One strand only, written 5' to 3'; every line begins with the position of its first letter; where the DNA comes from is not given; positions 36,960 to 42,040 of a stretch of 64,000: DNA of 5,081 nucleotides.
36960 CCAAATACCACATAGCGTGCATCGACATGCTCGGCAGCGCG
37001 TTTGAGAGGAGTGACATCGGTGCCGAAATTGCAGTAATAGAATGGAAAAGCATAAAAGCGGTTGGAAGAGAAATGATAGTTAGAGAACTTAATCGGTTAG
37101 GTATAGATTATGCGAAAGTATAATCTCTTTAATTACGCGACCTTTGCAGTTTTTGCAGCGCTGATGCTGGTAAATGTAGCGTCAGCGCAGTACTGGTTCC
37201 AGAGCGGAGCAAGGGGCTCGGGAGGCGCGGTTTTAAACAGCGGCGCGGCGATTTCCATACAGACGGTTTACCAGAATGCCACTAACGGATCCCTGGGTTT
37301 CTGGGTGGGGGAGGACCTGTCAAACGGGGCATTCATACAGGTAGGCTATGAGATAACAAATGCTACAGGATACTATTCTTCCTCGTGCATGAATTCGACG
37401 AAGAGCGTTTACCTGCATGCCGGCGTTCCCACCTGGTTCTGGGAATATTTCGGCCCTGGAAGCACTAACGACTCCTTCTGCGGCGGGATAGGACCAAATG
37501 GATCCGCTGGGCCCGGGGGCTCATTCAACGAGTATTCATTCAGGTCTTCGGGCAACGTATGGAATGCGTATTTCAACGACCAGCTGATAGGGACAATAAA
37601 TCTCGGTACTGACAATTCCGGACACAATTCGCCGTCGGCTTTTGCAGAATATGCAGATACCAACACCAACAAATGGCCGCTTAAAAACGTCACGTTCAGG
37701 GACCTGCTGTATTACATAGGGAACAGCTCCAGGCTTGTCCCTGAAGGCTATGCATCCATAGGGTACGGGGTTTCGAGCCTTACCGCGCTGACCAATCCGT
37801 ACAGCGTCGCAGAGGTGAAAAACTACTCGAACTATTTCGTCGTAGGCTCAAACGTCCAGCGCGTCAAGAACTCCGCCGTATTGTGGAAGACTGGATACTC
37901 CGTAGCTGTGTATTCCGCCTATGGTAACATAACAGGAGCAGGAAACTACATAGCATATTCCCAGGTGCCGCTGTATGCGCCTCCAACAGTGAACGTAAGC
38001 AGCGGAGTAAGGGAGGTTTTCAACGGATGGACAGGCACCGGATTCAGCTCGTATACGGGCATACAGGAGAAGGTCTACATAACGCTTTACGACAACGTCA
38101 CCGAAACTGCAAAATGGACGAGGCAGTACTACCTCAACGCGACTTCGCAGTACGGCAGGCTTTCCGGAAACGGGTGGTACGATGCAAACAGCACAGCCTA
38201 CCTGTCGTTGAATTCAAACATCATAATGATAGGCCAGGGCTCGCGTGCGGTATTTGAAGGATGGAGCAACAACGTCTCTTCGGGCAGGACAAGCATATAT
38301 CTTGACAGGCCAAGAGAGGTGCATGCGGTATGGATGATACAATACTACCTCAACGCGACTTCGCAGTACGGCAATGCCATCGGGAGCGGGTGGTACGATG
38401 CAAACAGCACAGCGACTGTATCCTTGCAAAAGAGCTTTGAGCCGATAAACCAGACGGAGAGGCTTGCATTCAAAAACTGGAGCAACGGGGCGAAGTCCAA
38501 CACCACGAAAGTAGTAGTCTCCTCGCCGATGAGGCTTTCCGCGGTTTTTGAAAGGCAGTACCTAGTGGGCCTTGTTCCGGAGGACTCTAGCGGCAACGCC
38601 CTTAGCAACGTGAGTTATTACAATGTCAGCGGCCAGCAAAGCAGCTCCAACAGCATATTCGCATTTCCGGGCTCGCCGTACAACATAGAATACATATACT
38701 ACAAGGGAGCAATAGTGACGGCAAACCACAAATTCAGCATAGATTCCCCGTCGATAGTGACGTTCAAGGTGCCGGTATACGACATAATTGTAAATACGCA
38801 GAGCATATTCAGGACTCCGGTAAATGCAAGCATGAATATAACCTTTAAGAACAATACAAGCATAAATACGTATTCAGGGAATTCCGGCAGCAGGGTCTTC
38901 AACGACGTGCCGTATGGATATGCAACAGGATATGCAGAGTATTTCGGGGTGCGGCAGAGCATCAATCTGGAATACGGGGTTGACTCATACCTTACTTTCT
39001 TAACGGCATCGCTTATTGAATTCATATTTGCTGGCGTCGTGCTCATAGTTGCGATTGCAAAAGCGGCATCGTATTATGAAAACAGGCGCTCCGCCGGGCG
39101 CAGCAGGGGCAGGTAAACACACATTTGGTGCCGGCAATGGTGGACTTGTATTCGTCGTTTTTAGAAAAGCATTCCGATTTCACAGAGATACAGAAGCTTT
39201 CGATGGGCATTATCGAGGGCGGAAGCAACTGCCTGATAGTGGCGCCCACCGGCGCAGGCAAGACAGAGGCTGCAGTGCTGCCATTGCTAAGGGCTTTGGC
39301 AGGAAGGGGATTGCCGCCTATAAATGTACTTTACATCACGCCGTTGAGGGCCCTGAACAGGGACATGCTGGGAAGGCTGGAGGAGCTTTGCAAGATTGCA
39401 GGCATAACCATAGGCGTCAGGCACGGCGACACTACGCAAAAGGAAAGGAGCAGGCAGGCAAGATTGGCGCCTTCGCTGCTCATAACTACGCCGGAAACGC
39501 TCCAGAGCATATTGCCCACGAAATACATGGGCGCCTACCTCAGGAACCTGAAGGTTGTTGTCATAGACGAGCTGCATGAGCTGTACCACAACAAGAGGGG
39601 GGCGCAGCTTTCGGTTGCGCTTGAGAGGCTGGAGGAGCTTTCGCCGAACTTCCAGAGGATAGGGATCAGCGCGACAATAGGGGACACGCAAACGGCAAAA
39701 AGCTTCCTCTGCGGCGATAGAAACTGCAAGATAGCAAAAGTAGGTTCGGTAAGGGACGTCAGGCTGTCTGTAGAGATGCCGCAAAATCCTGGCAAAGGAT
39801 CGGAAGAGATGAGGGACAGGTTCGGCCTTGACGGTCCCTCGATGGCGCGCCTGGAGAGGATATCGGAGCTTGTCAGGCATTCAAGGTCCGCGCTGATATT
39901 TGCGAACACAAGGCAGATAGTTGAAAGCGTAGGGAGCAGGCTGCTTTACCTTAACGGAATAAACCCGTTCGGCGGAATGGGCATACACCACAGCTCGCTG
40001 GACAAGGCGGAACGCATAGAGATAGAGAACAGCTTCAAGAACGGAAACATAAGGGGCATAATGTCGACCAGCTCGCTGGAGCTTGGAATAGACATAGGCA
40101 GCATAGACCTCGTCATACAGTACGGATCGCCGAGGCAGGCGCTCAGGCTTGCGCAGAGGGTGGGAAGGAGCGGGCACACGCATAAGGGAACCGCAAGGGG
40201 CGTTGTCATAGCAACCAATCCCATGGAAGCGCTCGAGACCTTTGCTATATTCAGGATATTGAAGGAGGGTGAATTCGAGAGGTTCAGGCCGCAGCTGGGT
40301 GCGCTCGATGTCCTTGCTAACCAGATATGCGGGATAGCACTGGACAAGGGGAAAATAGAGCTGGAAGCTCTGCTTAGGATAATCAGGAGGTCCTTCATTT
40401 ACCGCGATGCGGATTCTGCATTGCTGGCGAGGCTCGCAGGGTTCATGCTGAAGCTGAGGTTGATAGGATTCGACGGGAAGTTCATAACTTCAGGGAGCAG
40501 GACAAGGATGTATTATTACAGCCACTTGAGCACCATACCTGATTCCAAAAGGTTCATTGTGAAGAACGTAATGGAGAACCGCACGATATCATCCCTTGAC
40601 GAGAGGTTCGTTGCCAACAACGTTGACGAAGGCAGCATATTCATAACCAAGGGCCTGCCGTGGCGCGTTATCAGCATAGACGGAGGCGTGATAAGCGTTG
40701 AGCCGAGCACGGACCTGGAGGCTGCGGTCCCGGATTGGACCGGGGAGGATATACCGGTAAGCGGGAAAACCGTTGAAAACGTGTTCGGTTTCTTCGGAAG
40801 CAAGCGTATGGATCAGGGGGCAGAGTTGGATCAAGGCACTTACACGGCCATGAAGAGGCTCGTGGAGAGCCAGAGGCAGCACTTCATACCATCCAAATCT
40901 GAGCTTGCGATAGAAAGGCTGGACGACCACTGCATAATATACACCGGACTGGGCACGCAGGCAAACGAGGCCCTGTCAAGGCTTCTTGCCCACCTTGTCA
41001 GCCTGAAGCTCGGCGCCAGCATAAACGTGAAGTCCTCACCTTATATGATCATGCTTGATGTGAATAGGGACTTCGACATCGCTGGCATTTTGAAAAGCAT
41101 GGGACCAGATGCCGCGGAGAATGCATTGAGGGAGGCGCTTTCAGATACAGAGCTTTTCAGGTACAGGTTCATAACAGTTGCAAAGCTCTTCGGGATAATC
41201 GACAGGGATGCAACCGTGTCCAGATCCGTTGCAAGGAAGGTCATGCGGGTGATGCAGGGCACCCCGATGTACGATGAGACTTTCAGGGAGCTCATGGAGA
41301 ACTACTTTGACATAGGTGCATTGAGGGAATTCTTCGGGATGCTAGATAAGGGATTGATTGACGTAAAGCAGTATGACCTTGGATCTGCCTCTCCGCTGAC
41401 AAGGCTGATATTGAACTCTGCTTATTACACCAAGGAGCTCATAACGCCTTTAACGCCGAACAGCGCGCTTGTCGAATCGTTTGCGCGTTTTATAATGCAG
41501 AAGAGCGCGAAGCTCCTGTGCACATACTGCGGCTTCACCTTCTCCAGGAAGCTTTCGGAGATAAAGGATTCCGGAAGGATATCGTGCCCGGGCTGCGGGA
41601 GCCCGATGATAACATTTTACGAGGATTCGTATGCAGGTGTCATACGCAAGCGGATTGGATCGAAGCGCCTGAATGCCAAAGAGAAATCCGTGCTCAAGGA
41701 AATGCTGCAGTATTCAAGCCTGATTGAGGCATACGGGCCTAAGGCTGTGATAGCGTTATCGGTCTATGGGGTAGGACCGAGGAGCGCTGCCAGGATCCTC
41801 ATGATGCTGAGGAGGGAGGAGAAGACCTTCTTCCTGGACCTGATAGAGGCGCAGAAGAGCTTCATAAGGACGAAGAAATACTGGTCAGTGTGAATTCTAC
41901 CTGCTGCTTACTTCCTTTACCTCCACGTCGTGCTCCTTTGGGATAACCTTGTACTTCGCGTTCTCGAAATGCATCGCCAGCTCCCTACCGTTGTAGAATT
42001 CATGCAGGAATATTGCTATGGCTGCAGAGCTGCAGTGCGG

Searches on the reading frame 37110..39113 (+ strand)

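Call 26: search_protein_families(library=pfam, proteins=[window:37110-39113:+], max_evalue=0.001)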
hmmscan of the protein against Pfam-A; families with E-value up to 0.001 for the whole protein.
window:37110-39113:+ (668 aa): 0 families

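Call 43: search_protein_families(library=ncbifam, proteins=[window:37110-39113:+], max_evalue=0.01)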
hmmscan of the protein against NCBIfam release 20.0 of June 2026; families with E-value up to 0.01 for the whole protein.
window:37110-39113:+ (668 aa): 1 family
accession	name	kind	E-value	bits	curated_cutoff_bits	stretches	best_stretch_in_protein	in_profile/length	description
TIGR02543.1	List_Bact_rpt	repeat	0.00039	20.7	20.95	1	303-337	7-41/44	TIGR02543 family repeat protein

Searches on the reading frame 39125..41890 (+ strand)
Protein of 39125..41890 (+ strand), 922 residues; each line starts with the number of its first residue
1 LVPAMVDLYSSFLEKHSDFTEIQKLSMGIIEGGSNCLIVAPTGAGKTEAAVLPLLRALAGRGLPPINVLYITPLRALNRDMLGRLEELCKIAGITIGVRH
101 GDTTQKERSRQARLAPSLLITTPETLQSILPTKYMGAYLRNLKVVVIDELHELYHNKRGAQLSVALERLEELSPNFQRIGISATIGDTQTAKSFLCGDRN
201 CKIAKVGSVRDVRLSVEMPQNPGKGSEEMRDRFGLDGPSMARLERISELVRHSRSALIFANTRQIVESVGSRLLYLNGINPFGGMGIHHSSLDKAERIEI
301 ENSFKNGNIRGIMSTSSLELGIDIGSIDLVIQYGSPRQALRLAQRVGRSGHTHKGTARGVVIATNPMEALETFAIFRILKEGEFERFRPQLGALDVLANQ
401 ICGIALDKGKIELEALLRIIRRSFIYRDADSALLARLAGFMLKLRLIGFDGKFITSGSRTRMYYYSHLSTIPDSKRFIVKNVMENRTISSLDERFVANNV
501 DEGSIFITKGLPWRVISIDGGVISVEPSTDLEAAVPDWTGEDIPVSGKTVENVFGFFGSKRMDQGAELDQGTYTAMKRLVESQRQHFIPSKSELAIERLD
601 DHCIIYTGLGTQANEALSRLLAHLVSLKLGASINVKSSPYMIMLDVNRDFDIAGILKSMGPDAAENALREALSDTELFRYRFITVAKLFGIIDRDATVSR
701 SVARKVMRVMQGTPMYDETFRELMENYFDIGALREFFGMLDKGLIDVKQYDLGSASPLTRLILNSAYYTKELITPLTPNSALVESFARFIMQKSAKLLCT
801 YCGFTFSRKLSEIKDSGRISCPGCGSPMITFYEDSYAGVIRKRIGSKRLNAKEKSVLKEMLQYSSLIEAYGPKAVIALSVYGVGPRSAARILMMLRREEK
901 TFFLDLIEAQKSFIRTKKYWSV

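Call 26: search_protein_families(library=pfam, proteins=[window:39125-41890:+], max_evalue=0.001)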
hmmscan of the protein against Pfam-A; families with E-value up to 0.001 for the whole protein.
window:39125-41890:+ (922 aa): 6 families
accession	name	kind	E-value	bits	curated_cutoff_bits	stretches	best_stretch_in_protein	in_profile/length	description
PF00270.35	DEAD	-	9.1e-34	117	26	1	20-187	1-162/167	DEAD/DEAH box helicase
PF08494.16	DEAD_assoc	-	2.2e-32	112.9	23.5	1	588-758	1-190/191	DEAD/H associated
PF00271.37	Helicase_C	-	5e-19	69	23.5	1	243-351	3-108/110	Helicase conserved C-terminal domain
PF04851.21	ResIII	-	7.1e-10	39.5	22.5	1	31-185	21-162/164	Type III restriction enzyme, res subunit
PF19306.5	WH_Lhr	-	7.7e-10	38.8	27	1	379-530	3-163/168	Large helicase-related protein, winged helix domain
PF13481.12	AAA_25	-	0.00021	21.4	27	0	18-72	18-79/195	AAA domain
